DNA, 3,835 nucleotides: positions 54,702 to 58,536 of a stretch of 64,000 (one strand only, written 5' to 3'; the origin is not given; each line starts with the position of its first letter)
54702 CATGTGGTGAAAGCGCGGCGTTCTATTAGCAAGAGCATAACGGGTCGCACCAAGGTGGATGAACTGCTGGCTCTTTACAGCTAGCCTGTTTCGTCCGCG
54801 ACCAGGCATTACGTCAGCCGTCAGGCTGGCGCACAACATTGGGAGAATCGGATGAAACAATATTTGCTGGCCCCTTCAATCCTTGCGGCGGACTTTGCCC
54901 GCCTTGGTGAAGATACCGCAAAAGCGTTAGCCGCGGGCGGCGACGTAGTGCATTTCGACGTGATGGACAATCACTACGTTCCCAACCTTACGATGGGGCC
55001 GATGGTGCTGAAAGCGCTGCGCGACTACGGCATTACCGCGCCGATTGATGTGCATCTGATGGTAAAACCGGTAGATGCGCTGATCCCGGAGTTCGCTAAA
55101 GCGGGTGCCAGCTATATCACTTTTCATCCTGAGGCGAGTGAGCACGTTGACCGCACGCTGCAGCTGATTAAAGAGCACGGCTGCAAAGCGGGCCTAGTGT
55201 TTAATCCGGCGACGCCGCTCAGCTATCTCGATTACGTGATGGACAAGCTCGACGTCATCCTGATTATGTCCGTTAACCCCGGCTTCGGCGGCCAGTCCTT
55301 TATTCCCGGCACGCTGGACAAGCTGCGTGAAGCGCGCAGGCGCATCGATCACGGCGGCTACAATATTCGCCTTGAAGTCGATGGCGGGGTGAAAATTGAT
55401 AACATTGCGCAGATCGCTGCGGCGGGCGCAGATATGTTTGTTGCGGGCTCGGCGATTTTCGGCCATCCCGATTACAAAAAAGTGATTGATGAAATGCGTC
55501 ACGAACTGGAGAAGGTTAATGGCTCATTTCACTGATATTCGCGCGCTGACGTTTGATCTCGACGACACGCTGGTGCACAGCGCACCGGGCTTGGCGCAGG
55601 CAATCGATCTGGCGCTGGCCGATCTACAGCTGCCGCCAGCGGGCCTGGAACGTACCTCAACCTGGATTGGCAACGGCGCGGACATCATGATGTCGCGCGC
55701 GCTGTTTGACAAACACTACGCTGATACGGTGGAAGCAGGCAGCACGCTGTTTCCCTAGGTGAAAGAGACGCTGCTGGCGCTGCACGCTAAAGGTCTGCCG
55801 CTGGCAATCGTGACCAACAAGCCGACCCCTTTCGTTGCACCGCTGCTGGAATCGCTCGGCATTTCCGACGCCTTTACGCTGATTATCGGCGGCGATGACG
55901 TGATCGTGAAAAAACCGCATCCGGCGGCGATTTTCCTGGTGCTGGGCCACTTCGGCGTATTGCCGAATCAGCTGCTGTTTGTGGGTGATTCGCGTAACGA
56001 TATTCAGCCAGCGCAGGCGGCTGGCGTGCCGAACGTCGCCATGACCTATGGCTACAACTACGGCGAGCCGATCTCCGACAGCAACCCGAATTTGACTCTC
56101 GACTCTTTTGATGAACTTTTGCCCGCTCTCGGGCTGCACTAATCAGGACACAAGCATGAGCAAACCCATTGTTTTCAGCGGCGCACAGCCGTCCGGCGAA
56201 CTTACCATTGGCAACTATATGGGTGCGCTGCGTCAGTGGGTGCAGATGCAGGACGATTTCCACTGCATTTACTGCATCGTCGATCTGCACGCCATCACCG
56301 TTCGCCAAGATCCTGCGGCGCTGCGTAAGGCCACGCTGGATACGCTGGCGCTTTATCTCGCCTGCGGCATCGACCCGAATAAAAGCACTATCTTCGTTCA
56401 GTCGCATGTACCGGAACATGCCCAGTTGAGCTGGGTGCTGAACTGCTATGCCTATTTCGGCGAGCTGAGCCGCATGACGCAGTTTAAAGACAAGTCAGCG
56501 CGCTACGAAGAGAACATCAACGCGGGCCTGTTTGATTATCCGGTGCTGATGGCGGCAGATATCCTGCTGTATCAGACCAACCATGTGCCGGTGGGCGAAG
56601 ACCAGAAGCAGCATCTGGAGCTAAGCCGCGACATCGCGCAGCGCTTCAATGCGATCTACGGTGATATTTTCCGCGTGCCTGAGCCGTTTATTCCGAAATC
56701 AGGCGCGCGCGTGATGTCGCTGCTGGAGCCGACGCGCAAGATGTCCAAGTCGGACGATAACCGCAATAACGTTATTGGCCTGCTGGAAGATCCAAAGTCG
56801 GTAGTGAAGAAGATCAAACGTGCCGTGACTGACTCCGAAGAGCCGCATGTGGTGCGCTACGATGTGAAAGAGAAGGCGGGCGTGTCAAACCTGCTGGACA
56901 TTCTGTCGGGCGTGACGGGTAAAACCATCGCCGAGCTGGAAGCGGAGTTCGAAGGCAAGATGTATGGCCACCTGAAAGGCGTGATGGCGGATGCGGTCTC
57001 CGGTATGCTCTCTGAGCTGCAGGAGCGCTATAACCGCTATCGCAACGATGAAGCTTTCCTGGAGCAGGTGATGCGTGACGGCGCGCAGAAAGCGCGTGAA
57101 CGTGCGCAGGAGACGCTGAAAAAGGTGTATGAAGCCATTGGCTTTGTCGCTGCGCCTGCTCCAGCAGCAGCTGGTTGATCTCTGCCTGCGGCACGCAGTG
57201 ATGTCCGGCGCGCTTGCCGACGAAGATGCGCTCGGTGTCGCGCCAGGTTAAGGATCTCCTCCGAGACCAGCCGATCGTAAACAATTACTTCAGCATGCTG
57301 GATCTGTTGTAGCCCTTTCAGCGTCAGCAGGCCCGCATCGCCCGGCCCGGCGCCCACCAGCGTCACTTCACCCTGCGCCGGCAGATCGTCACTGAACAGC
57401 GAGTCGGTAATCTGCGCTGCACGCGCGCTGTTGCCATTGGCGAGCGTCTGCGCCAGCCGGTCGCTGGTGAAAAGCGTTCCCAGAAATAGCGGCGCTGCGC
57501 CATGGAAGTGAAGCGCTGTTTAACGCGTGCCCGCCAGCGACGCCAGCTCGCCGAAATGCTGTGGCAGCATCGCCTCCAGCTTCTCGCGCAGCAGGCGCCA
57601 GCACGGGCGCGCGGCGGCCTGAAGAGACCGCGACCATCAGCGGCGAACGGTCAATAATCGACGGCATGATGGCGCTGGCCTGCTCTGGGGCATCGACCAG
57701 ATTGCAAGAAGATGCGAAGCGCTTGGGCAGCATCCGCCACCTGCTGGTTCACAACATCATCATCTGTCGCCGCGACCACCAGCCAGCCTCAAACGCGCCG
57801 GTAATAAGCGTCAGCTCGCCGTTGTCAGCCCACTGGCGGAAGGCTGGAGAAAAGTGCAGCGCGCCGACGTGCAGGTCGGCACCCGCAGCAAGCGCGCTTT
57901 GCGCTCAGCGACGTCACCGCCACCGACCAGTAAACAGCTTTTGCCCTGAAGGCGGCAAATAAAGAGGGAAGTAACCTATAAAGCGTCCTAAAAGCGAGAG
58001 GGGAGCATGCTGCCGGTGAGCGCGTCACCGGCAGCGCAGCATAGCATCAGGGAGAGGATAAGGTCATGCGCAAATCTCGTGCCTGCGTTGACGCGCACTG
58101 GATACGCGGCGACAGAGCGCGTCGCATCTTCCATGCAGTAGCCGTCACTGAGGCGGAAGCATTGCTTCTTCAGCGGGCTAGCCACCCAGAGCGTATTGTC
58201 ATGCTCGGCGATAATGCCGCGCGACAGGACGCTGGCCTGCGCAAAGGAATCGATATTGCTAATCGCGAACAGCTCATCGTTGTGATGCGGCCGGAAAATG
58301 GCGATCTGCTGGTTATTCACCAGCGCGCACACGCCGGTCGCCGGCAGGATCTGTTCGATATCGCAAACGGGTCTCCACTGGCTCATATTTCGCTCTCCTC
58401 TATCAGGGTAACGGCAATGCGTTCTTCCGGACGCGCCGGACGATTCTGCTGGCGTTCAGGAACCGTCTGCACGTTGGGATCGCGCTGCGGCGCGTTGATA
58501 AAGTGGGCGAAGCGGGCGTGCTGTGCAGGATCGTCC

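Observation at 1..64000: About 15 of roughly 40 chromosomal genes are pseudogenes, a signature of a genome in early reductive evolution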

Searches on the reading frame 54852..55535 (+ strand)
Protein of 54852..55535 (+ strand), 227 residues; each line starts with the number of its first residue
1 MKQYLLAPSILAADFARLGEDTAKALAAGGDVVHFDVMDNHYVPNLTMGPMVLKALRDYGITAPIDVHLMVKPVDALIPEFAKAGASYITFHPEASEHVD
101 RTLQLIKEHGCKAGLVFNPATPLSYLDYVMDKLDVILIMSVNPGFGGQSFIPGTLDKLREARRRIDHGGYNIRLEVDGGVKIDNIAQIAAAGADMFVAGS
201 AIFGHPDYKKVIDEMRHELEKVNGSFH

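Call 58: find_encoding_contigs(protein=window:54852-55535:+, flank=10000, max_places=6)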
Protein window:54852-55535:+ (227 aa): 3 contigs read that carry it; 3 places shown.
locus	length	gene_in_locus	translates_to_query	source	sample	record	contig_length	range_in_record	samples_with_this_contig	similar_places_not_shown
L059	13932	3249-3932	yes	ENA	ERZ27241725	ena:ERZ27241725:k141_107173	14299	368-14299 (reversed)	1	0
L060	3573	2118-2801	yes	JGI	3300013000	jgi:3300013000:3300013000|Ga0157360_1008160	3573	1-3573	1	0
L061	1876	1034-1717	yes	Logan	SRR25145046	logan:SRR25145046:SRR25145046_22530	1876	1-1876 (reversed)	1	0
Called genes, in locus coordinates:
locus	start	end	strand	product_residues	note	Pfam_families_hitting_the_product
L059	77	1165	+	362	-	PF13685:Fe-ADH_2, PF01761:DHQ_synthase, PF24621:DHQS_C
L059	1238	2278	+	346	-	PF05036:SPOR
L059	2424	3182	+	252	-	PF02086:MethyltransfD12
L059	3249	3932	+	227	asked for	PF00834:Ribul_P_3_epim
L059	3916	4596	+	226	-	PF00702:Hydrolase, PF08282:Hydrolase_3 (faint), PF12710:HAD, PF13344:Hydrolase_6 (faint), PF13419:HAD_2, PF13242:Hydrolase_like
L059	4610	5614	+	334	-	PF00579:tRNA-synt_1b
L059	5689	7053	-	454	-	PF13241:NAD_binding_7, PF14824:Sirohm_synth_M, PF10414:CysG_dimeriser, PF00590:TP_methylase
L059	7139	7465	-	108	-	PF13806:Rieske_2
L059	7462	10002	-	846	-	PF07992:Pyr_redox_2, PF13738:Pyr_redox_3, PF00070:Pyr_redox, PF18267:Rubredoxin_C, PF04324:Fer2_BFD, PF03460:NIR_SIR_ferr, PF01077:NIR_SIR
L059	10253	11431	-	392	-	PF07690:MFS_1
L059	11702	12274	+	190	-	PF00160:Pro_isomerase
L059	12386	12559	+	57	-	PF10832:YhfG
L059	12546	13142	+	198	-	PF02661:Fic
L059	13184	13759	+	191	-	PF00117:GATase, PF07722:Peptidase_C26 (weak)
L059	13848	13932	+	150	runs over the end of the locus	?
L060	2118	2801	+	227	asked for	PF00834:Ribul_P_3_epim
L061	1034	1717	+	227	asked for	PF00834:Ribul_P_3_epim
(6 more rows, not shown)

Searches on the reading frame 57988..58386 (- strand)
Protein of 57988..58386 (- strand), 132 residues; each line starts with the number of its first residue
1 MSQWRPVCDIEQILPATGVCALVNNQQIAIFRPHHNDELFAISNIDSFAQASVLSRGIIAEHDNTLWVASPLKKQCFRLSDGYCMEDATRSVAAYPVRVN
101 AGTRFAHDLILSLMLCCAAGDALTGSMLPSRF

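Call 45: search_protein_families(library=ncbifam, proteins=[window:57988-58386:-], max_evalue=0.01)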
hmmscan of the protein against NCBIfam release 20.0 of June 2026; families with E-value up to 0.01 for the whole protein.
window:57988-58386:- (132 aa): 5 families
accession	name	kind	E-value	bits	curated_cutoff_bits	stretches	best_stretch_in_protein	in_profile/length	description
NF007066.0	PRK09511.1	equivalog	9e-52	173.9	135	1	1-102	1-102/108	nitrite reductase small subunit NirD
TIGR02378.1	nirD_assim_sml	equivalog_domain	5.8e-32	110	74.65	1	3-102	1-99/105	nitrite reductase small subunit NirD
NF007422.0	PRK09965.1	equivalog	1.4e-07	31.5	113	1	7-105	6-97/106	bifunctional 3-phenylpropionate/cinnamic acid dioxygenase ferredoxin subunit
NF041683.1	ant_diox_AndAb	equivalog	1.1e-06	28.8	150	1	3-102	1-94/100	anthranilate 1,2-dioxygenase ferredoxin subunit AndAb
NF042948.2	3PPDioc_HcaC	equivalog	1.7e-06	28.2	150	1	7-105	6-99/105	3-phenylpropionate/cinnamic acid dioxygenase ferredoxin subunit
